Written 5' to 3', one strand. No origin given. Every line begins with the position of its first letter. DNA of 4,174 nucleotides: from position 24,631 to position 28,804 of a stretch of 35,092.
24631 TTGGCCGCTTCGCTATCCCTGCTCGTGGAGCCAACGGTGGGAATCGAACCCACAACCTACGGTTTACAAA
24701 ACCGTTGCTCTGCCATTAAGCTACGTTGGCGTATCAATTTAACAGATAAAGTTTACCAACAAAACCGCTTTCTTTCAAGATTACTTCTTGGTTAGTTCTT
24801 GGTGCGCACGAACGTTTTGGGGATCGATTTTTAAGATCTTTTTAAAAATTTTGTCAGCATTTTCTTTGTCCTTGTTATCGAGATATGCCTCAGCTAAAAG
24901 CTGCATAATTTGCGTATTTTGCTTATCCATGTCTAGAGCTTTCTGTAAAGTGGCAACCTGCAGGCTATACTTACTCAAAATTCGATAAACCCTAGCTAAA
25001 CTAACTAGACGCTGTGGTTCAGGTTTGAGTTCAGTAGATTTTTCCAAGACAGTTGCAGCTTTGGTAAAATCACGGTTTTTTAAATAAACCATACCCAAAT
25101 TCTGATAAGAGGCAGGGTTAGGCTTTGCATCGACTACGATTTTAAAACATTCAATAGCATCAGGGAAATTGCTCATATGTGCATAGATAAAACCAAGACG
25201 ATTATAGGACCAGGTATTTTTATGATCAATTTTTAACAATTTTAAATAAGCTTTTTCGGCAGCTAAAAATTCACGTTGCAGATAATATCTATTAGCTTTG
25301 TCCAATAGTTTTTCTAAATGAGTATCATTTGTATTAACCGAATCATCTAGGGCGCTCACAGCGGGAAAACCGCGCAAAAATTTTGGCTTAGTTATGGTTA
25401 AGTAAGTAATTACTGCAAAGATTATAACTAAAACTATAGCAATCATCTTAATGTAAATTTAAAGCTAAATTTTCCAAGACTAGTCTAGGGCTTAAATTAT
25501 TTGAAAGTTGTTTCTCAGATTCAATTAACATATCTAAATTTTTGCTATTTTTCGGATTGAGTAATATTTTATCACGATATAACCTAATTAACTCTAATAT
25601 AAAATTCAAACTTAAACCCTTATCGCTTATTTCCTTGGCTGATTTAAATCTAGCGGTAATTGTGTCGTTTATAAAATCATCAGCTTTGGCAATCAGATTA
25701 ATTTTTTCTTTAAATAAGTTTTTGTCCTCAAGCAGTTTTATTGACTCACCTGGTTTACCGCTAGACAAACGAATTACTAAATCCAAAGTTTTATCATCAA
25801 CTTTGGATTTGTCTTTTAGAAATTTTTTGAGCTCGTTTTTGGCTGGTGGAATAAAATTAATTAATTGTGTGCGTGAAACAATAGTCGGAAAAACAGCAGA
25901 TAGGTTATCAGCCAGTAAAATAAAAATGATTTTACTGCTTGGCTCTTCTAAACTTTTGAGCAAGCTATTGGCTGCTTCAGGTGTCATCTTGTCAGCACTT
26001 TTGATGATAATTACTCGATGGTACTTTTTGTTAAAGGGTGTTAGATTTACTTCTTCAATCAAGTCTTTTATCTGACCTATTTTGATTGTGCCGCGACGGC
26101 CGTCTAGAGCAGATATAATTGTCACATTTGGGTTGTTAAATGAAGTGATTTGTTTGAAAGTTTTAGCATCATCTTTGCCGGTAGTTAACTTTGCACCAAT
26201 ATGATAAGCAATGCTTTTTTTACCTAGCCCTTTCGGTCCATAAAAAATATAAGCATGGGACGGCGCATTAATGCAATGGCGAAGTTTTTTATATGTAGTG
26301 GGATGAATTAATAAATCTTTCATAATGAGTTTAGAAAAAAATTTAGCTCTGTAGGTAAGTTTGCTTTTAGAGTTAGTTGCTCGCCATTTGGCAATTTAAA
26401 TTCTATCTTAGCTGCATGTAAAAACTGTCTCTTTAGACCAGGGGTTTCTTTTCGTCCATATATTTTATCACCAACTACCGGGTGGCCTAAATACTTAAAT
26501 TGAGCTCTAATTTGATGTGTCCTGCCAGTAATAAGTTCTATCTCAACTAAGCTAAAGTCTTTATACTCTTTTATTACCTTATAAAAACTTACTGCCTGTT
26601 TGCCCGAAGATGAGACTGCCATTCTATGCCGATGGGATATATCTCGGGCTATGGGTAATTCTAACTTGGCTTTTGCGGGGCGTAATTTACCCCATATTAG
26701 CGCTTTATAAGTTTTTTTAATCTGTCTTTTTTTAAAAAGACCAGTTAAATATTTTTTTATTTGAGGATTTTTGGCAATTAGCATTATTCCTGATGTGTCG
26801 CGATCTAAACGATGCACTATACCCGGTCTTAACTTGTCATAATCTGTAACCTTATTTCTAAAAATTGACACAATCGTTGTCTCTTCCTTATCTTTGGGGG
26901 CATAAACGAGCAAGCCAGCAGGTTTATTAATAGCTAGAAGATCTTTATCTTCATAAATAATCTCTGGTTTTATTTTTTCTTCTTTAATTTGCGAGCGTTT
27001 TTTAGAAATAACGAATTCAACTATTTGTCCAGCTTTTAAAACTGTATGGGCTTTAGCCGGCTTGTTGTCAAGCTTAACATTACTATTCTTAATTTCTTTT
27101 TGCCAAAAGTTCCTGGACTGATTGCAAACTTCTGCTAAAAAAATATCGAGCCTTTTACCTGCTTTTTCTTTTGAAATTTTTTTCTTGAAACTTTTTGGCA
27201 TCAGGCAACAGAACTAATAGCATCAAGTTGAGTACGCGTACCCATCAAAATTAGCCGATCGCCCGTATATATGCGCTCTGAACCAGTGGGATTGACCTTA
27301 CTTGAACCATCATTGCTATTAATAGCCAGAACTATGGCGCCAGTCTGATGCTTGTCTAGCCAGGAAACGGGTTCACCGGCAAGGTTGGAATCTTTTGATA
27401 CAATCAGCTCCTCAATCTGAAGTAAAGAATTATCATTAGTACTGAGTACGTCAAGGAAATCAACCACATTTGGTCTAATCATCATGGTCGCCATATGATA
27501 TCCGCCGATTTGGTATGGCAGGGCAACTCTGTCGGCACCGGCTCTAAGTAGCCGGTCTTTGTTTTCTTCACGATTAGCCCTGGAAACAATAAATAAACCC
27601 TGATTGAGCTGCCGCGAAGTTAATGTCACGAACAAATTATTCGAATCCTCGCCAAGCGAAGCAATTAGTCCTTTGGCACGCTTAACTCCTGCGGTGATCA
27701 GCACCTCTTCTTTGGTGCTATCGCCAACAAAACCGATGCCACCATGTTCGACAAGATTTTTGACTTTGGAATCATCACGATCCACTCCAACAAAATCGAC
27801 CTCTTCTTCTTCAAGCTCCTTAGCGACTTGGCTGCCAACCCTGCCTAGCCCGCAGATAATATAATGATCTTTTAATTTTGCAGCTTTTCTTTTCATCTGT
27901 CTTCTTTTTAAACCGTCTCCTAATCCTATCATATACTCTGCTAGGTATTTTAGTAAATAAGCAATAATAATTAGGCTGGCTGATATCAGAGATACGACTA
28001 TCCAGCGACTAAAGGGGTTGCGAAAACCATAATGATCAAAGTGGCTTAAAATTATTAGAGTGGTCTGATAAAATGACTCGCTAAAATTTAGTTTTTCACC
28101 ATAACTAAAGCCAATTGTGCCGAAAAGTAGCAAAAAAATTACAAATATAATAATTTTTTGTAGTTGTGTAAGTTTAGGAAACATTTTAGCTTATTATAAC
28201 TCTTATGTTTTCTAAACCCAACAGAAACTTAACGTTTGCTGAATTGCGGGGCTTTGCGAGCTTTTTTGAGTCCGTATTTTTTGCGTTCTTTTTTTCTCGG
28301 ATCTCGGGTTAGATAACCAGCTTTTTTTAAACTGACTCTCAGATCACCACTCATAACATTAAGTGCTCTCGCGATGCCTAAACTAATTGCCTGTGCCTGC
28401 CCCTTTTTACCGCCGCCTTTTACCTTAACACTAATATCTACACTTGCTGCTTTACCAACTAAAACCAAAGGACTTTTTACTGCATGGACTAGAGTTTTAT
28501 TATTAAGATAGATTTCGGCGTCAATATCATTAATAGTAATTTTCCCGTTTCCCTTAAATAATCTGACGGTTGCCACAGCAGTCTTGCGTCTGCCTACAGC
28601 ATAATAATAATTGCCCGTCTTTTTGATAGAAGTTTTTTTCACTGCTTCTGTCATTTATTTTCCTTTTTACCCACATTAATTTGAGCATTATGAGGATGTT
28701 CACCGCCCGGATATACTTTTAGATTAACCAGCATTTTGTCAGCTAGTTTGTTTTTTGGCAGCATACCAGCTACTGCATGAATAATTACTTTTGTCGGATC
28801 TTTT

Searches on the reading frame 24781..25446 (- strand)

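Call 22: search_protein_families(library=pfam, proteins=[window:24781-25446:-], max_evalue=0.0001)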
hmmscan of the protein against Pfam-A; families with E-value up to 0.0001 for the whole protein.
window:24781-25446:- (221 aa): 16 families
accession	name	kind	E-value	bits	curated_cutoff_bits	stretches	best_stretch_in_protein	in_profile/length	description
PF13181.12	TPR_8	-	1e-21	75.6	25.7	2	179-211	2-34/34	Tetratricopeptide repeat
PF07719.23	TPR_2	-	3.2e-19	67.8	27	0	112-143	2-33/34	Tetratricopeptide repeat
PF13431.12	TPR_17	-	1.2e-17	63.1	24.4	1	66-99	1-34/34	Tetratricopeptide repeat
PF00515.34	TPR_1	-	9.7e-17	60.5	27.8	1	80-110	3-33/34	Tetratricopeptide repeat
PF14559.12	TPR_19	-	1.5e-15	57.7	25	1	165-216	12-63/68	Tetratricopeptide repeat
PF13428.12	TPR_14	-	1.8e-12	47.1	23.5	0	182-218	5-41/44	Tetratricopeptide repeat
PF13424.12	TPR_12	-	5e-11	43.1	30.1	1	80-142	5-76/77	Tetratricopeptide repeat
PF23914.1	TPR_CcmH_CycH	-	7.1e-11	42.6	42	1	113-211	52-154/158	Cytochrome c-type biogenesis protein H TPR domain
PF13432.12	TPR_16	-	8.3e-11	42.6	32.7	0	91-142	10-62/65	Tetratricopeptide repeat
PF13414.12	TPR_11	-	3e-10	40.1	26.8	0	52-89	2-39/42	TPR repeat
PF13176.12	TPR_7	-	1.6e-09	37.5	27.9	0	114-143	2-33/36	Tetratricopeptide repeat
PF13374.12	TPR_10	-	2.5e-08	34.1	27.5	0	112-137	3-28/42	Tetratricopeptide repeat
PF13174.12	TPR_6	-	8e-08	32.9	26.3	0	183-210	5-32/33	Tetratricopeptide repeat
PF12895.13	ANAPC3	-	1.6e-07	31.9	27.2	0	92-161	3-73/82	Anaphase-promoting complex, cyclosome, subunit 3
PF25063.1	ARM_TT21_C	-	1.5e-05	25.4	35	0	45-143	96-196/209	Tetratricopeptide repeat protein 21 C-terminal ARM domain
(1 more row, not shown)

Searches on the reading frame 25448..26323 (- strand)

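Call 22: search_protein_families(library=pfam, proteins=[window:25448-26323:-], max_evalue=0.0001)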
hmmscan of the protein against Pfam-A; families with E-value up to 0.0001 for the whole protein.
window:25448-26323:- (291 aa): 2 families
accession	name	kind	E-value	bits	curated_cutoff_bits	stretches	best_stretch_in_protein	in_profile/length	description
PF13177.12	DNA_pol3_delta2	-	1.1e-36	126.7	27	1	18-159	13-159/161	DNA polymerase III, delta subunit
PF00004.35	AAA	-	4.5e-06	27.6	21.2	1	26-159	2-130/131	ATPase family associated with various cellular activities (AAA)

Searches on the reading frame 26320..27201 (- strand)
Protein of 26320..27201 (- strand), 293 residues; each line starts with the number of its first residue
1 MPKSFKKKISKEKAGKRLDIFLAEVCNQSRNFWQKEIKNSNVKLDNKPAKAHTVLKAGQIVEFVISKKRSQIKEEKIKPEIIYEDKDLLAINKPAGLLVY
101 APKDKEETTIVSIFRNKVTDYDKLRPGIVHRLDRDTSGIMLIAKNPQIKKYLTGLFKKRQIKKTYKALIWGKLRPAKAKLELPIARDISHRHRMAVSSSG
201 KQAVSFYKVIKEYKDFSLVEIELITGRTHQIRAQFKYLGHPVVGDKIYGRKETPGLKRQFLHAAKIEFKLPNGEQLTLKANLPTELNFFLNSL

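Call 22: search_protein_families(library=pfam, proteins=[window:26320-27201:-], max_evalue=0.0001)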
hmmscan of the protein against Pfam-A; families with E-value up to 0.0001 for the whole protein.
window:26320-27201:- (293 aa): 1 family
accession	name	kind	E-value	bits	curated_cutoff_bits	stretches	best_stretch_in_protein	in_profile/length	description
PF00849.27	PseudoU_synth_2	-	1.4e-31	110.2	26.8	1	87-236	1-151/152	RNA pseudouridylate synthase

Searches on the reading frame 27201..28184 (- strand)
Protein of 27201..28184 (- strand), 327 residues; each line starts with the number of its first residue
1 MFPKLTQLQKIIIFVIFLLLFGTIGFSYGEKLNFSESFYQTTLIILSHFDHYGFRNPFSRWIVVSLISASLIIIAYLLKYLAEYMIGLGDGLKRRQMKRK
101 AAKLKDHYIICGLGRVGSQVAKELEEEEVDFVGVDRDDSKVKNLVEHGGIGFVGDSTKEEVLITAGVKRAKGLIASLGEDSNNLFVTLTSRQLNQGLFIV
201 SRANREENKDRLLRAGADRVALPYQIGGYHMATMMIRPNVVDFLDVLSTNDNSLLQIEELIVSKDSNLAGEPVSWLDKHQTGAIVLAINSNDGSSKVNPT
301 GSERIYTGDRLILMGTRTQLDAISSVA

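Call 22: search_protein_families(library=pfam, proteins=[window:27201-28184:-], max_evalue=0.0001)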
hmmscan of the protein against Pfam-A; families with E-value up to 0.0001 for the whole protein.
window:27201-28184:- (327 aa): 2 families
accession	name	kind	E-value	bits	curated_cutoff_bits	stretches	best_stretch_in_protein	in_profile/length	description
PF02254.24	TrkA_N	-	5.1e-31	107.8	23.8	1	108-223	1-116/116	TrkA-N domain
PF02080.26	TrkA_C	-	1.5e-09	38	27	1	258-324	2-67/71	TrkA-C domain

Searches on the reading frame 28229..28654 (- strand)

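Call 22: search_protein_families(library=pfam, proteins=[window:28229-28654:-], max_evalue=0.0001)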
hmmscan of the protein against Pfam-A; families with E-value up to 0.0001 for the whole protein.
window:28229-28654:- (141 aa): 1 family
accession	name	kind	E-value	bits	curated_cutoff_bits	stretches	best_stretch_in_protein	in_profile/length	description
PF00380.25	Ribosomal_S9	-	1.5e-44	151.7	22.5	1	21-141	1-121/121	Ribosomal protein S9/S16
